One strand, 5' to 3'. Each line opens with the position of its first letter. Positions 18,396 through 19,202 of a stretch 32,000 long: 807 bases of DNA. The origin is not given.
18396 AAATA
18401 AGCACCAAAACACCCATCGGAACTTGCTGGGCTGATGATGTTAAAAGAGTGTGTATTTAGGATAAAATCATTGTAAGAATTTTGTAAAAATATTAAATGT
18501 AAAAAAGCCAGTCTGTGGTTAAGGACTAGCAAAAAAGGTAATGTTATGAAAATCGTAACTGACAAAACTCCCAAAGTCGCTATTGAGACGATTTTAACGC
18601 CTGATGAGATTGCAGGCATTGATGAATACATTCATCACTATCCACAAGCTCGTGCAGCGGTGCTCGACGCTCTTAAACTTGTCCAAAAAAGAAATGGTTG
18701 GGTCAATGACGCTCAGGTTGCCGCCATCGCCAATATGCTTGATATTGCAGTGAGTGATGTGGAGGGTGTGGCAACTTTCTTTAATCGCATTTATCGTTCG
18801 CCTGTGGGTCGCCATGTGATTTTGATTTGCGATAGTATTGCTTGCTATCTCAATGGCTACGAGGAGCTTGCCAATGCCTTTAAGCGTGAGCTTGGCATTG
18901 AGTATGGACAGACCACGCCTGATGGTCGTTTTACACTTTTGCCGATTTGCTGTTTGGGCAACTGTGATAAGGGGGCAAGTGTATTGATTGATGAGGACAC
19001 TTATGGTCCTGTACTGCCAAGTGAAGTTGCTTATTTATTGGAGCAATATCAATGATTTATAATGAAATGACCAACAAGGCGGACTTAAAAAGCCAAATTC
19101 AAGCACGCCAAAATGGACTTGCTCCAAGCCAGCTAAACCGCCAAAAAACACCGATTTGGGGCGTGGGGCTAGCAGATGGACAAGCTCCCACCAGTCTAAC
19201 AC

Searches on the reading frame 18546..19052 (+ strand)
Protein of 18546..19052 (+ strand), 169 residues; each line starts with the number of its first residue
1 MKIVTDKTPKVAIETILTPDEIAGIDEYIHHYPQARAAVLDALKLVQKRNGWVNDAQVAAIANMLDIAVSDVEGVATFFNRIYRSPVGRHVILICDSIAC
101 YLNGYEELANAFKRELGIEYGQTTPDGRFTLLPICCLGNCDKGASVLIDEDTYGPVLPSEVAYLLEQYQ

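Call 4: search_protein_families(library=pfam, proteins=[window:18546-19052:+], max_evalue=1)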
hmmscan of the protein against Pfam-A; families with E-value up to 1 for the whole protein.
window:18546-19052:+ (169 aa): 3 families
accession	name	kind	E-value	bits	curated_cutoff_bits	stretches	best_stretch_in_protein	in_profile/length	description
PF01257.25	2Fe-2S_thioredx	-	6.1e-45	153.1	24.8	1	25-169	1-145/145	Thioredoxin-like [2Fe-2S] ferredoxin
PF00006.31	ATP-synt_ab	-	0.084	12.9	29.5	1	46-115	63-131/213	ATP synthase alpha/beta family, nucleotide-binding domain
PF24951.3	LisH_PAC1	-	0.12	12.6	27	1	103-120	18-35/36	PAC1 LisH domain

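Call 16: find_homologous_proteins(query=window:18546-19052:+, max_evalue=1e-40)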
Query window:18546-19052:+ (169 aa): 2614 proteins with E <= 1e-40 among 3779 candidates; the best 120 are listed.
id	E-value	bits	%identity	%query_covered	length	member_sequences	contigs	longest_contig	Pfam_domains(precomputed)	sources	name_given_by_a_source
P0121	2.4e-107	374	99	100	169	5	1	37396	PF01257.26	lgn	-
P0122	4.7e-107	374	98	100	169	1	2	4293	PF01257.26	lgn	-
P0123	3.8e-97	341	90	100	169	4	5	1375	PF01257.26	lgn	-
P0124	1.5e-96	339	90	99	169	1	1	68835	PF01257.26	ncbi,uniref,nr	ncbi:NADH-quinone oxidoreductase subunit NuoE [Moraxella sp. RCAD0137]|uniref:NADH-quinone oxidoredu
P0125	1.5e-96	339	90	99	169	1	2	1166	PF01257.26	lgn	-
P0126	1.6e-96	339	90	100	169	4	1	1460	PF01257.26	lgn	-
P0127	7.5e-96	337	90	99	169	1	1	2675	PF01257.26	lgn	-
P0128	7.5e-96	337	90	99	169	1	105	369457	PF01257.26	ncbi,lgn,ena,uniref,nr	ncbi:NADH-quinone oxidoreductase subunit NuoE [Moraxella pluranimalium]|uniref:NADH-quinone oxidored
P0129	7.6e-96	337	90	99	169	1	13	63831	PF01257.26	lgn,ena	-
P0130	1.5e-95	336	90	99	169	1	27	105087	PF01257.26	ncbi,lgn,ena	-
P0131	1.6e-95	336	90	99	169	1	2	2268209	PF01257.26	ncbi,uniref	ncbi:NADH-quinone oxidoreductase subunit NuoE [Moraxella marmotae]|uniref:NADH-quinone oxidoreductas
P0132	2.8e-95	335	90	99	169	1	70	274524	PF01257.26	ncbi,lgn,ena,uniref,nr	ncbi:NADH-quinone oxidoreductase subunit E [Moraxella porci DSM 25326]|uniref:NADH-quinone oxidoredu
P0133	2.8e-95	335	89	99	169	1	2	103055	PF01257.26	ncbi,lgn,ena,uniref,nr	ncbi:NADH-quinone oxidoreductase subunit NuoE [uncultured Moraxella sp.]|uniref:NADH-quinone oxidore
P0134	2.8e-95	335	90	99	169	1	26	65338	PF01257.26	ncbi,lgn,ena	-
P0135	5.3e-95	334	90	99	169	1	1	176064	PF01257.26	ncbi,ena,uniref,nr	ncbi:NADH-quinone oxidoreductase subunit NuoE [Moraxella porci]|uniref:NADH-quinone oxidoreductase s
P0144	6.6e-93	327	88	99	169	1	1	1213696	PF01257.26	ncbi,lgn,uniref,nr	ncbi:NADH dehydrogenase subunit E [Moraxella macacae 0408225]|uniref:NADH-quinone oxidoreductase sub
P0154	6.3e-91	321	86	99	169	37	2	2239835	PF01257.26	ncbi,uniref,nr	ncbi:NADH-quinone oxidoreductase subunit NuoE [Moraxella ovis]|uniref:NADH-quinone oxidoreductase su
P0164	4.5e-88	312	83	99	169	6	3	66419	PF01257.26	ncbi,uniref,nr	ncbi:NADH-quinone oxidoreductase subunit NuoE [Moraxella catarrhalis]|uniref:NADH-quinone oxidoreduc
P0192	2.9e-84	299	80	99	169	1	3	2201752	PF01257.26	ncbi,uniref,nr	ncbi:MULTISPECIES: NADH-quinone oxidoreductase subunit NuoE [Moraxella]|uniref:NADH-quinone oxidored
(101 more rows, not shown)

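Call 17: find_encoding_contigs(protein=P0121, flank=10000, max_places=3)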
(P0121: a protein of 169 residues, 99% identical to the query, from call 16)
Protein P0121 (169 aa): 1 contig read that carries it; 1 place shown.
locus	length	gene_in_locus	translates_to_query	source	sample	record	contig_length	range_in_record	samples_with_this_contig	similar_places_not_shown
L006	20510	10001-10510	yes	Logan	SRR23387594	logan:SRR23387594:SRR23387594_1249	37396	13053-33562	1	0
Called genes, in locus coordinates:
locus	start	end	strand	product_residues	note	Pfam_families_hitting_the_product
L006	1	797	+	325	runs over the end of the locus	PF01207:Dus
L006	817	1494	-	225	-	PF02517:Rce1-like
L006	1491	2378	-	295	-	PF12697:Abhydrolase_6, PF00561:Abhydrolase_1 (weak), PF12146:Hydrolase_4 (weak)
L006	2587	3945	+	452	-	PF02878:PGM_PMM_I, PF02879:PGM_PMM_II, PF02880:PGM_PMM_III, PF00408:PGM_PMM_IV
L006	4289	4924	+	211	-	PF12766:Pyridox_oxase_2, PF01243:PNPOx_N, PF10590:PNP_phzG_C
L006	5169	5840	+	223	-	PF09865:DUF2092 (faint), PF03548:LolA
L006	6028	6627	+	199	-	PF00507:Oxidored_q4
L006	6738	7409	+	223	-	PF01058:Oxidored_q6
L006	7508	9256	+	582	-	PF00329:Complex1_30kDa, PF00346:Complex1_49kDa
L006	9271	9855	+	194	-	PF01613:Flavin_Reduct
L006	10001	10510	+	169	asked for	PF01257:2Fe-2S_thioredx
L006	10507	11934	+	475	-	PF01512:Complex1_51K, PF10589:NADH_4Fe-4S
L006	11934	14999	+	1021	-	PF00111:Fer2, PF13510:Fer2_4, PF10588:NADH-G_4Fe-4S_3, PF22117:Fer4_Nqo3, PF04879:Molybdop_Fe4S4, PF00384:Molybdopterin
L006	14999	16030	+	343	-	PF00146:NADHdh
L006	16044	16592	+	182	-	PF13183:Fer4_8 (faint), PF14697:Fer4_21 (faint), PF12797:Fer4_2 (faint), PF13237:Fer4_10 (weak), PF12837:Fer4_6 (faint), PF12838:Fer4_7, PF13187:Fer4_9 (weak), PF00037:Fer4, +1 more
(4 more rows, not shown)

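Call 18: find_encoding_contigs(protein=P0128, flank=10000, max_places=6)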
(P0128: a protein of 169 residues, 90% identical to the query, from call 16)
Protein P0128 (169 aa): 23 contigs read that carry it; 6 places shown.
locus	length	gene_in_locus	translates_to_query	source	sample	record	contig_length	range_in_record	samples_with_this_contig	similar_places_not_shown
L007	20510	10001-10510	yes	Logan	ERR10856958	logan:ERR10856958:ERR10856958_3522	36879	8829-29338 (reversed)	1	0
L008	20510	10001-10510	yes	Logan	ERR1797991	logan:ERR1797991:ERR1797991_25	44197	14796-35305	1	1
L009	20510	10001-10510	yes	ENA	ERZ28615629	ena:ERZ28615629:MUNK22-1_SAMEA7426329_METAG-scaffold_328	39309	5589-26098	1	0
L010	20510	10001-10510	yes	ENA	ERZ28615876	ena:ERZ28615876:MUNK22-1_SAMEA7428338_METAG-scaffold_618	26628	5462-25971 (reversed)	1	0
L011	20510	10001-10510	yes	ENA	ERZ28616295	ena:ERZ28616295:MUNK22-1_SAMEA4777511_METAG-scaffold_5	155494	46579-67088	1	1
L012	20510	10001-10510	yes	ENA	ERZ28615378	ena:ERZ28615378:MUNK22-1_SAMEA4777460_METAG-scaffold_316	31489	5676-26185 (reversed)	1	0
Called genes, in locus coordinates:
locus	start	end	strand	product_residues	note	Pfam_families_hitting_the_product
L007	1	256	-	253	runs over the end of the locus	PF02517:Rce1-like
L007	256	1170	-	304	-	PF12697:Abhydrolase_6, PF00561:Abhydrolase_1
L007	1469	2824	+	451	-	PF02878:PGM_PMM_I, PF02879:PGM_PMM_II, PF02880:PGM_PMM_III, PF00408:PGM_PMM_IV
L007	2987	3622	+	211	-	PF12766:Pyridox_oxase_2, PF01243:PNPOx_N, PF10590:PNP_phzG_C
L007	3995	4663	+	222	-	PF09865:DUF2092 (faint), PF03548:LolA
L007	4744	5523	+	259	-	PF03713:DUF305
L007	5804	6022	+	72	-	PF00403:HMA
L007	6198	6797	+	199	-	PF00507:Oxidored_q4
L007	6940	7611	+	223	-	PF01058:Oxidored_q6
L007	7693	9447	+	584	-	PF00329:Complex1_30kDa, PF00346:Complex1_49kDa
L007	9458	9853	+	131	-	PF04828:GFA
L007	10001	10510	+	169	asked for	PF01257:2Fe-2S_thioredx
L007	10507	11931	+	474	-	PF01512:Complex1_51K, PF10589:NADH_4Fe-4S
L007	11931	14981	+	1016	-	PF00111:Fer2, PF13510:Fer2_4, PF10588:NADH-G_4Fe-4S_3, PF22117:Fer4_Nqo3, PF04879:Molybdop_Fe4S4, PF00384:Molybdopterin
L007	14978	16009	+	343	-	PF00146:NADHdh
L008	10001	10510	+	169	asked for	PF01257:2Fe-2S_thioredx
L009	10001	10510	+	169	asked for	PF01257:2Fe-2S_thioredx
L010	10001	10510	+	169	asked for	PF01257:2Fe-2S_thioredx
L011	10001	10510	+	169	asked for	PF01257:2Fe-2S_thioredx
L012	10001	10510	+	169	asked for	PF01257:2Fe-2S_thioredx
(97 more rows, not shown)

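Call 19: find_encoding_contigs(protein=P0131, flank=10000, max_places=3)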
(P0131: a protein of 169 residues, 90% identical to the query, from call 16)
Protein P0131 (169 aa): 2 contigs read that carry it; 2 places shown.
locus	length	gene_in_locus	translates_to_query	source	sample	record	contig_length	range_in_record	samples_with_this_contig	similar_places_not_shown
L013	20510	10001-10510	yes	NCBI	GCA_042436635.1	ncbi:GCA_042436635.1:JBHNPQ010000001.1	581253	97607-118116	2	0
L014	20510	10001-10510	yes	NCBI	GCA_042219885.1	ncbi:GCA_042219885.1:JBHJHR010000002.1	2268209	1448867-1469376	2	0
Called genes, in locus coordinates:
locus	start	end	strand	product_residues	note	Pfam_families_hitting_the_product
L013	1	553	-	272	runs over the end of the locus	PF02517:Rce1-like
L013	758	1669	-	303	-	PF12697:Abhydrolase_6, PF00561:Abhydrolase_1 (weak), PF12146:Hydrolase_4 (weak)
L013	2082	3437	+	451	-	PF02878:PGM_PMM_I, PF02879:PGM_PMM_II, PF02880:PGM_PMM_III, PF00408:PGM_PMM_IV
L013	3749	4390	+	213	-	PF12766:Pyridox_oxase_2, PF01243:PNPOx_N, PF10590:PNP_phzG_C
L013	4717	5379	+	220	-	PF09865:DUF2092 (faint), PF03548:LolA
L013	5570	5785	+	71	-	PF00403:HMA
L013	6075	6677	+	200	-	PF00507:Oxidored_q4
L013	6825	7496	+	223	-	PF01058:Oxidored_q6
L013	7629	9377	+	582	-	PF00329:Complex1_30kDa, PF00346:Complex1_49kDa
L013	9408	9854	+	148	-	PF13527:Acetyltransf_9 (weak), PF00583:Acetyltransf_1, PF13673:Acetyltransf_10, PF13480:Acetyltransf_6 (weak), PF13508:Acetyltransf_7, PF08445:FR47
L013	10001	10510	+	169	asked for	PF01257:2Fe-2S_thioredx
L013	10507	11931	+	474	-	PF01512:Complex1_51K, PF10589:NADH_4Fe-4S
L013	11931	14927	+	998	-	PF00111:Fer2, PF13510:Fer2_4, PF10588:NADH-G_4Fe-4S_3, PF22117:Fer4_Nqo3, PF04879:Molybdop_Fe4S4, PF00384:Molybdopterin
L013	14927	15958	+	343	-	PF00146:NADHdh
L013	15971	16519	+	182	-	PF13183:Fer4_8 (faint), PF14697:Fer4_21 (faint), PF12797:Fer4_2 (faint), PF13237:Fer4_10 (weak), PF12837:Fer4_6 (faint), PF12838:Fer4_7, PF13187:Fer4_9 (weak), PF00037:Fer4, +1 more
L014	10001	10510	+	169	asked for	PF01257:2Fe-2S_thioredx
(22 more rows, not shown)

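Call 22: find_related_loci(query=window:18546-19052:+, collection=metagenome_contigs, flank=8000)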
Query window:18546-19052:+ (169 aa) in metagenome_contigs; peptide patterns used: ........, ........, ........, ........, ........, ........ (x = any residue, [..] = any of these).
160 stretches matched a pattern; 83 encode a relative of the query (tblastn E <= 1e-3); the best 80 are kept; 80 distinct loci.
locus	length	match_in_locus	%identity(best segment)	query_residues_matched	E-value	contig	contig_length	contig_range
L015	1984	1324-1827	90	1-168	2e-107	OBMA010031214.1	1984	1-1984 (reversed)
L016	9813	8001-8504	84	1-168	1e-94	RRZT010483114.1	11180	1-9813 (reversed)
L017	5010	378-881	84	1-168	1e-94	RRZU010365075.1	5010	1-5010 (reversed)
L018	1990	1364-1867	84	1-168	9e-99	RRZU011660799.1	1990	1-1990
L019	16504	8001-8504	82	1-168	4e-93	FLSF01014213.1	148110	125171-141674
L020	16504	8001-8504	82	1-168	4e-93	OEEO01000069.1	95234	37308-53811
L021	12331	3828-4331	87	1-168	2e-92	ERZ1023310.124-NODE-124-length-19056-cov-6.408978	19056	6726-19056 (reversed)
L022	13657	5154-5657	81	1-168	2e-92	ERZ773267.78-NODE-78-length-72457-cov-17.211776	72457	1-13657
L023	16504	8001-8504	86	1-168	1e-91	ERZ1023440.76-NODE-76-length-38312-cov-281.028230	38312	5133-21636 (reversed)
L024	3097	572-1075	85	1-168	7e-93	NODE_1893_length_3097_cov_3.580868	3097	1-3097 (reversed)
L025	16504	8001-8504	86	1-168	1e-91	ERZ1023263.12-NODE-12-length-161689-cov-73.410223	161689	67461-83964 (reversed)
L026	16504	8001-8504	86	1-168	1e-91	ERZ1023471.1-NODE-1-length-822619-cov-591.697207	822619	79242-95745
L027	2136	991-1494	85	1-168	2e-94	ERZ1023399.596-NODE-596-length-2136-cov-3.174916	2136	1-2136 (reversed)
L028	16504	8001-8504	85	1-168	1e-90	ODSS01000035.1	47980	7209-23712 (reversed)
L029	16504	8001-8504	85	1-168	1e-90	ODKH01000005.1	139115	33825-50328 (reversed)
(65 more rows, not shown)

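Call 23: find_encoding_contigs(protein=P0164, flank=10000, max_places=2)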
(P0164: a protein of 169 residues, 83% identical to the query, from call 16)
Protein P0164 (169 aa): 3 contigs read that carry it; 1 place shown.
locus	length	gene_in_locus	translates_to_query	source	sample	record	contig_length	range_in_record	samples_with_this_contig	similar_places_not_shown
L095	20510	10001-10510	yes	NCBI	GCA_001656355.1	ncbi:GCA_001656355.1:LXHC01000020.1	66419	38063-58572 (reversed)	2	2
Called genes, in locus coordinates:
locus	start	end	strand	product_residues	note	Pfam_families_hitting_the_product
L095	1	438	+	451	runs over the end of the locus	PF02878:PGM_PMM_I, PF02879:PGM_PMM_II, PF02880:PGM_PMM_III, PF00408:PGM_PMM_IV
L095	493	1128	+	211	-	PF12766:Pyridox_oxase_2, PF01243:PNPOx_N, PF10590:PNP_phzG_C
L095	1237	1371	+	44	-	-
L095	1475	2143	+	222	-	PF03548:LolA, PF09865:DUF2092 (faint)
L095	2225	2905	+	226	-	PF03713:DUF305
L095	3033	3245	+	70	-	PF00403:HMA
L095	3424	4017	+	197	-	PF00507:Oxidored_q4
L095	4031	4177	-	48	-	-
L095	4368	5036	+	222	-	PF01058:Oxidored_q6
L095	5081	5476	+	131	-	PF04828:GFA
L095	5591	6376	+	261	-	PF02567:PhzC-PhzF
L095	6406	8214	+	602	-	PF00329:Complex1_30kDa, PF00346:Complex1_49kDa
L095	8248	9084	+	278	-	PF09233:Endonuc-EcoRV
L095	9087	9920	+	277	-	PF02086:MethyltransfD12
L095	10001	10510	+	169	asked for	PF01257:2Fe-2S_thioredx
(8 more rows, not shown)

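Call 24: find_encoding_contigs(protein=P0154, flank=10000, max_places=2)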
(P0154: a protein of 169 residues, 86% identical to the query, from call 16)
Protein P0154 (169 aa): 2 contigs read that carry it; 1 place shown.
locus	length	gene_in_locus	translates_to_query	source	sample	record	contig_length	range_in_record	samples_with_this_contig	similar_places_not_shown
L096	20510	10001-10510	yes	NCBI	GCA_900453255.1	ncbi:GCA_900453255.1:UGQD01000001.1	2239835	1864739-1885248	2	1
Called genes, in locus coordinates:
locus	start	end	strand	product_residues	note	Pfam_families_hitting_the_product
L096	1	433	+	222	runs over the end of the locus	PF09865:DUF2092 (faint), PF03548:LolA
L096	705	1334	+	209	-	PF00507:Oxidored_q4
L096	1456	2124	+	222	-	PF01058:Oxidored_q6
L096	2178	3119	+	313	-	PF00487:FA_desaturase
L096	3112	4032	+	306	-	PF00892:EamA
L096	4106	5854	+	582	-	PF00329:Complex1_30kDa, PF00346:Complex1_49kDa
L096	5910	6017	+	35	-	-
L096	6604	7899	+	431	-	PF03572:Peptidase_S41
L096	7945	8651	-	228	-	PF12852:Cupin_6, PF12833:HTH_18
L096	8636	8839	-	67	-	PF12852:Cupin_6 (weak)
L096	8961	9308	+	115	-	PF12762:DDE_Tnp_IS1595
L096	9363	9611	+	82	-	PF12762:DDE_Tnp_IS1595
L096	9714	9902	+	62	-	-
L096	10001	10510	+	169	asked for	PF01257:2Fe-2S_thioredx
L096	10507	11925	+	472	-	PF01512:Complex1_51K, PF10589:NADH_4Fe-4S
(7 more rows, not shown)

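Call 64: find_encoding_contigs(protein=P0192, flank=10000, max_places=3)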
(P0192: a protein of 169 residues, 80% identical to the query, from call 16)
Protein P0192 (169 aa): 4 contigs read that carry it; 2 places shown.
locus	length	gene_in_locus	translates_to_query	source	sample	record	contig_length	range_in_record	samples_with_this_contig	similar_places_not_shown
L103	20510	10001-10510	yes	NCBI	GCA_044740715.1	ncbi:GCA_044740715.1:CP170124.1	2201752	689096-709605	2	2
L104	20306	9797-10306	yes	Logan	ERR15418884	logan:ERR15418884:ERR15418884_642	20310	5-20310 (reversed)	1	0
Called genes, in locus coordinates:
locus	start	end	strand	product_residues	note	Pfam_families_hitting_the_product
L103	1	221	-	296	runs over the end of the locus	PF12146:Hydrolase_4 (weak), PF00561:Abhydrolase_1, PF12697:Abhydrolase_6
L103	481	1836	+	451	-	PF02878:PGM_PMM_I, PF02879:PGM_PMM_II, PF02880:PGM_PMM_III, PF00408:PGM_PMM_IV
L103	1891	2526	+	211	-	PF12766:Pyridox_oxase_2, PF01243:PNPOx_N, PF10590:PNP_phzG_C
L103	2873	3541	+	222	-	PF09865:DUF2092 (faint), PF03548:LolA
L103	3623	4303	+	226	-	PF03713:DUF305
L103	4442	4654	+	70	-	PF00403:HMA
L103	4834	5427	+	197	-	PF00507:Oxidored_q4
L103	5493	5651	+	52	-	-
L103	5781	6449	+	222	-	PF01058:Oxidored_q6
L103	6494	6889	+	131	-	PF04828:GFA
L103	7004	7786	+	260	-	PF02567:PhzC-PhzF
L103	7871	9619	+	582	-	PF00329:Complex1_30kDa, PF00346:Complex1_49kDa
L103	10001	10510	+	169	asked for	PF01257:2Fe-2S_thioredx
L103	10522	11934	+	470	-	PF01512:Complex1_51K, PF10531:SLBB (weak), PF10589:NADH_4Fe-4S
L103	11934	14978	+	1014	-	PF00111:Fer2, PF13510:Fer2_4, PF10588:NADH-G_4Fe-4S_3, PF22117:Fer4_Nqo3, PF04879:Molybdop_Fe4S4, PF00384:Molybdopterin (faint)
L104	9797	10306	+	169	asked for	PF01257:2Fe-2S_thioredx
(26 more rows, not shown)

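Call 65: find_encoding_contigs(protein=P0144, flank=10000, max_places=1)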
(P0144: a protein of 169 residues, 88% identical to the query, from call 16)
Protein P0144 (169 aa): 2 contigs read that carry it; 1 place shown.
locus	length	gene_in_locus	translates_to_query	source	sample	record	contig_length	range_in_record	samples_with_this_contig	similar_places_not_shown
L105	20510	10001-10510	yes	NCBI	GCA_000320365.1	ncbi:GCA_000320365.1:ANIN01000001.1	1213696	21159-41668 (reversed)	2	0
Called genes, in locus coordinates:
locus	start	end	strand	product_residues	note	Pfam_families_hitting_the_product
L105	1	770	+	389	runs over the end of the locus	PF25917:BSH_RND, PF25919:BSH_CusB (weak), PF25973:BSH_CzcB, PF25944:Beta-barrel_RND (weak), PF25967:RND-MFP_C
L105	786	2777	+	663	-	PF00005:ABC_tran, PF02463:SMC_N (faint), PF13304:AAA_21 (faint), PF12704:MacB_PCD, PF02687:FtsX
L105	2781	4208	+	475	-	PF02321:OEP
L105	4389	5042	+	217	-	PF09865:DUF2092 (faint), PF03548:LolA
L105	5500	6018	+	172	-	PF00507:Oxidored_q4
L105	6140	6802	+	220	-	PF01058:Oxidored_q6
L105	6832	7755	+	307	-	PF00892:EamA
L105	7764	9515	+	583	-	PF00329:Complex1_30kDa, PF00346:Complex1_49kDa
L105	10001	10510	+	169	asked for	PF01257:2Fe-2S_thioredx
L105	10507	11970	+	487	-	PF01512:Complex1_51K, PF10589:NADH_4Fe-4S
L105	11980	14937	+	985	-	PF00111:Fer2, PF13510:Fer2_4, PF10588:NADH-G_4Fe-4S_3, PF22117:Fer4_Nqo3, PF04879:Molybdop_Fe4S4, PF00384:Molybdopterin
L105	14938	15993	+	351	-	PF00146:NADHdh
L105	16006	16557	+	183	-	PF13183:Fer4_8 (faint), PF14697:Fer4_21 (faint), PF12797:Fer4_2 (faint), PF13237:Fer4_10 (weak), PF12800:Fer4_4 (faint), PF12838:Fer4_7, PF13187:Fer4_9 (weak), PF00037:Fer4, +2 more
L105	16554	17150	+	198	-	PF00499:Oxidored_q3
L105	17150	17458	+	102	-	PF00420:Oxidored_q2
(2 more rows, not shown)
